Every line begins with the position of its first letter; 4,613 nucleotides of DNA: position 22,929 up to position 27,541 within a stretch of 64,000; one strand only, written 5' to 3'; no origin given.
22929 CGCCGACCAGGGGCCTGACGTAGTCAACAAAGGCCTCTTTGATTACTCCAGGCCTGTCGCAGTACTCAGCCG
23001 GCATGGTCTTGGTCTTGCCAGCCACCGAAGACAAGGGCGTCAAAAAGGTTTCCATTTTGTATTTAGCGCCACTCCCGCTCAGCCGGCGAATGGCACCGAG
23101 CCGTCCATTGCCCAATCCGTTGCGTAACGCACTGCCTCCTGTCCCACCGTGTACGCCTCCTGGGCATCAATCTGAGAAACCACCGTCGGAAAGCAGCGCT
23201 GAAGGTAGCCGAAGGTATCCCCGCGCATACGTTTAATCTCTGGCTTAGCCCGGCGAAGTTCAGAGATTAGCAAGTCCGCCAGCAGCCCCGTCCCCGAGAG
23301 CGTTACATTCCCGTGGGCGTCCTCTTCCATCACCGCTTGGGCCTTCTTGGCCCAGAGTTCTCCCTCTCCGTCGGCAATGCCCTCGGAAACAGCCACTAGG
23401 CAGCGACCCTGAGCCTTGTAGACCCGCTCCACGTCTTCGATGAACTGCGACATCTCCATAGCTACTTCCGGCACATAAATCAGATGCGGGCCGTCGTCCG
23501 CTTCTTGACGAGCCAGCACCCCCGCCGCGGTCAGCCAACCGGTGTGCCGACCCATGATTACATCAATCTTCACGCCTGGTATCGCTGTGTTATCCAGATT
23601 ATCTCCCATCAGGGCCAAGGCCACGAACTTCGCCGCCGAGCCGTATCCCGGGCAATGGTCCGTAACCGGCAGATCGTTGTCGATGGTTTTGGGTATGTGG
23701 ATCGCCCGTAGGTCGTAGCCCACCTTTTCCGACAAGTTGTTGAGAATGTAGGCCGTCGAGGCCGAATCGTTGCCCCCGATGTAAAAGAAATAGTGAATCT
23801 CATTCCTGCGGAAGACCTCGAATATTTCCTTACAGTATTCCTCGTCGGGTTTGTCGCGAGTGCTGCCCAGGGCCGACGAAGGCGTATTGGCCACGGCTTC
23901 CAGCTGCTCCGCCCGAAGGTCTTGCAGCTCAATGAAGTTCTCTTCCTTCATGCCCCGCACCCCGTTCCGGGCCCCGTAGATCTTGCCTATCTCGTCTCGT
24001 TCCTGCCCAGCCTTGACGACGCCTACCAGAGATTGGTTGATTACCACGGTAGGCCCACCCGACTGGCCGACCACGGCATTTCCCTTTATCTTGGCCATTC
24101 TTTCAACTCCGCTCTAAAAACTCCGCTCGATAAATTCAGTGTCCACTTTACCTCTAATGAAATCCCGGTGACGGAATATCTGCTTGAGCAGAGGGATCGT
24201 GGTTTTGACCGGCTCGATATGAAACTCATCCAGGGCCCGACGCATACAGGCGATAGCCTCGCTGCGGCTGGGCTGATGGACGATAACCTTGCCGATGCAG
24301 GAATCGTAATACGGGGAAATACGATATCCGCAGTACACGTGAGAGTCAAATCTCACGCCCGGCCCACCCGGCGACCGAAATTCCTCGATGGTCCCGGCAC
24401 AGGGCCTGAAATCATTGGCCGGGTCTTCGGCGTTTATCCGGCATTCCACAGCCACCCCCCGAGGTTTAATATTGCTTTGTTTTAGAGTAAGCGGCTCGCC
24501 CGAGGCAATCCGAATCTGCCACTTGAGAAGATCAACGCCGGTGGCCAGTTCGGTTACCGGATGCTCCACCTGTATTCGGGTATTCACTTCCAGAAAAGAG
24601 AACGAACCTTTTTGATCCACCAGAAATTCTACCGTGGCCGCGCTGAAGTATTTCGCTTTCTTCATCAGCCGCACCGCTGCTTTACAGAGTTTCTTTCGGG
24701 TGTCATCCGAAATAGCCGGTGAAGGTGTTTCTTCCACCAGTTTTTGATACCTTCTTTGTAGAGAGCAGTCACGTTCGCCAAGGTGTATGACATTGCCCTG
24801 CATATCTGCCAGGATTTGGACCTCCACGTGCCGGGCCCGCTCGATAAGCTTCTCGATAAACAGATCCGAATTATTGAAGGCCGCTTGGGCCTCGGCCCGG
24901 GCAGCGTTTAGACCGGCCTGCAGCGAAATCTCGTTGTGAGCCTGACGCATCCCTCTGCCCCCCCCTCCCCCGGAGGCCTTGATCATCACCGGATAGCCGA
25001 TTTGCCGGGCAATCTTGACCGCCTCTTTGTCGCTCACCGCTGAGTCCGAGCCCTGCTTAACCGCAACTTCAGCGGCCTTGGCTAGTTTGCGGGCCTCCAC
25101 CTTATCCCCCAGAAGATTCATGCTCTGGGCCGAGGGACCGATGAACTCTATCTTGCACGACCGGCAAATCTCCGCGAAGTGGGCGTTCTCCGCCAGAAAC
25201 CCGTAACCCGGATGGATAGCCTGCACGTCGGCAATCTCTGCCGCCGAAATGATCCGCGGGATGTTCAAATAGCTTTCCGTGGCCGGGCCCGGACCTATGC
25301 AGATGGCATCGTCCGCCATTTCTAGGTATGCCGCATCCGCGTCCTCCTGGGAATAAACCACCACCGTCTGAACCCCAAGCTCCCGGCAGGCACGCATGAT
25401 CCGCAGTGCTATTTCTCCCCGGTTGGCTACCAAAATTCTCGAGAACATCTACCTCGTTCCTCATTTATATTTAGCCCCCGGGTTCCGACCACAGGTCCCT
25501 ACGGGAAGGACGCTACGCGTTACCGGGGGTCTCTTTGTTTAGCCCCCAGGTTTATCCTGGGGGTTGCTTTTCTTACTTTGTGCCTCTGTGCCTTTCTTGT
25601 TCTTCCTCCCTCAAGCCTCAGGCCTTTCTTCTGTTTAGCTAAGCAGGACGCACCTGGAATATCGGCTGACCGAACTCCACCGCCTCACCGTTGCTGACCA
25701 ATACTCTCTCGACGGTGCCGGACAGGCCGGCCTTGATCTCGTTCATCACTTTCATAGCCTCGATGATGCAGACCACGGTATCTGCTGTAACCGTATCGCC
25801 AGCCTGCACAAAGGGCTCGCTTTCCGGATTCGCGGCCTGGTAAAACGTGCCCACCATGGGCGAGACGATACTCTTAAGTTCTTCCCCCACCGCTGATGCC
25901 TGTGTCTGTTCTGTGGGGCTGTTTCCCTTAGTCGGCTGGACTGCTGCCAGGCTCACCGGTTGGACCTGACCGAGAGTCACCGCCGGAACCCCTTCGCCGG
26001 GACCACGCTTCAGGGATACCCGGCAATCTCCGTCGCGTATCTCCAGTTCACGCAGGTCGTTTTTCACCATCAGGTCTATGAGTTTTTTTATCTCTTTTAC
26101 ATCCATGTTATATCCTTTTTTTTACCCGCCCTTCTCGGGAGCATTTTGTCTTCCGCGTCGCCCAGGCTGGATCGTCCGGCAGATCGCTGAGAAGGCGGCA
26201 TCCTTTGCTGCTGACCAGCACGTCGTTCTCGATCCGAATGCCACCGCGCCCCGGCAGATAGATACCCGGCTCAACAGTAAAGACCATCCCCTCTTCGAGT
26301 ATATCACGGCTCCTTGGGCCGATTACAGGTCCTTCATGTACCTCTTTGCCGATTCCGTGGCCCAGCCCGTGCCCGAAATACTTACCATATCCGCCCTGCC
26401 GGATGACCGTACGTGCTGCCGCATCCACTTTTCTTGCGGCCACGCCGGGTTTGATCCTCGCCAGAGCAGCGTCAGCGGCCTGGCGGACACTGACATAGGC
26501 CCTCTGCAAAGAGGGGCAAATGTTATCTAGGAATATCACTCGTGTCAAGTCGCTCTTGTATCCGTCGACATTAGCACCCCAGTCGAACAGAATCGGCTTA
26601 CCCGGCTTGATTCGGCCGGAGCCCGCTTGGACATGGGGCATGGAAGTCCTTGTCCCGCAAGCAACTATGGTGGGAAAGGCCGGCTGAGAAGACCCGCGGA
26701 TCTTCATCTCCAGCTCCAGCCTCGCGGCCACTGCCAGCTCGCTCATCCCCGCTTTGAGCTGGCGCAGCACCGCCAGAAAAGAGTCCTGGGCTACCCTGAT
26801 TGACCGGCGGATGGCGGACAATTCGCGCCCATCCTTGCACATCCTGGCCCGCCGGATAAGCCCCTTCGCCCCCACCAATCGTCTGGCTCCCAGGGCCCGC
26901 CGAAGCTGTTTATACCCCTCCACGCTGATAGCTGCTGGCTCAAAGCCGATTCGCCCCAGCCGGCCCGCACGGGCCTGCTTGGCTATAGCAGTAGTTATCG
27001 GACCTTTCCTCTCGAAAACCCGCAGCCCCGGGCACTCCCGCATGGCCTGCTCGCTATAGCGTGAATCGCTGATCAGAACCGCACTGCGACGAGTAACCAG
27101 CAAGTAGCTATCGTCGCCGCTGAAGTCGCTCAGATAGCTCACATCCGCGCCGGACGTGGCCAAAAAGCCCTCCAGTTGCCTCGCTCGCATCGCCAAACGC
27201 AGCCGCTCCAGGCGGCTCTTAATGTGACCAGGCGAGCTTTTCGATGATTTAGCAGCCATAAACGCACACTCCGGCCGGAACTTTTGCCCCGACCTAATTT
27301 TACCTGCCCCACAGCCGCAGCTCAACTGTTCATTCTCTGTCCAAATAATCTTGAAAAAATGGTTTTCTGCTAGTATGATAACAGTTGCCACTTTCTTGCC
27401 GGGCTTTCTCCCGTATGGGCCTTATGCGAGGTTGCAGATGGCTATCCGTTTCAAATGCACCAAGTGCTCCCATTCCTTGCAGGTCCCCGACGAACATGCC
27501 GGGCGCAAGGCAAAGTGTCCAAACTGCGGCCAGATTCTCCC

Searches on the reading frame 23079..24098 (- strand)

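Call 74: search_protein_families(library=pfam, proteins=[window:23079-24098:-], max_evalue=0.0001)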
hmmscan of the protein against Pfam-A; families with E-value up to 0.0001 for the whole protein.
window:23079-24098:- (339 aa): 1 family
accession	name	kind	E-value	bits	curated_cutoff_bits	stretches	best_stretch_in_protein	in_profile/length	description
PF00365.25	PFK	-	7.3e-48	163.7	30.9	1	9-324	3-275/277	Phosphofructokinase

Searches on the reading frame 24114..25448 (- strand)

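Call 74: search_protein_families(library=pfam, proteins=[window:24114-25448:-], max_evalue=0.0001)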
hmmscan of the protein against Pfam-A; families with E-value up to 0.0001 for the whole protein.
window:24114-25448:- (444 aa): 5 families
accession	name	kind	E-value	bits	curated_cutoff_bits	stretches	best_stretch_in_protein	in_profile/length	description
PF02786.22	CPSase_L_D2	-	1.7e-73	247.1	19.8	1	115-321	1-209/211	Carbamoyl-phosphate synthase L chain, ATP binding domain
PF00289.28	Biotin_carb_N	-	5.6e-45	152.8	25.5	1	1-110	1-110/110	Biotin carboxylase, N-terminal domain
PF02785.25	Biotin_carb_C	-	6.2e-41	139.3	32.4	1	335-442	1-108/108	Biotin carboxylase C-terminal domain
PF07478.18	Dala_Dala_lig_C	-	1.6e-11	44.6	24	1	127-290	12-174/204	D-ala D-ala ligase C-terminus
PF02222.28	ATP-grasp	-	1.6e-06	28.4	27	1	138-291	16-162/179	ATP-grasp domain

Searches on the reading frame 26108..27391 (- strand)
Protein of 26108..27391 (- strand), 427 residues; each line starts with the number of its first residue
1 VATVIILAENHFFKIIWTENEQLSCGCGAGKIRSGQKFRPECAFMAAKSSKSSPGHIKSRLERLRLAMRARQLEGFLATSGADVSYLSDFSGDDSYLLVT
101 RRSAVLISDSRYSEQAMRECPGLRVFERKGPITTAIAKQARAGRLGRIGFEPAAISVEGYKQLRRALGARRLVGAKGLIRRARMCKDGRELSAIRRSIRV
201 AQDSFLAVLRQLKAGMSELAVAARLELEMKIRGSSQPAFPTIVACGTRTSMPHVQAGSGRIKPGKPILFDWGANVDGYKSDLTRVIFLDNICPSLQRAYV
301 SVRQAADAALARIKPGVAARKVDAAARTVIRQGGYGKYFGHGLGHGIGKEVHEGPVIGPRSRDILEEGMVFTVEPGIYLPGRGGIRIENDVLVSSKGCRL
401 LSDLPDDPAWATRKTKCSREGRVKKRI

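Call 74: search_protein_families(library=pfam, proteins=[window:26108-27391:-], max_evalue=0.0001)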
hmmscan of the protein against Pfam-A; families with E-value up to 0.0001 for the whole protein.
window:26108-27391:- (427 aa): 2 families
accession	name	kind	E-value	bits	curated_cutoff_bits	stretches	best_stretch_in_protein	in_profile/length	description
PF00557.29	Peptidase_M24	-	5.3e-63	213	23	1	193-394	2-207/208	Metallopeptidase family M24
PF01321.24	Creatinase_N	-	1.1e-24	87.9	22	1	60-185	1-128/128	Creatinase/Prolidase N-terminal domain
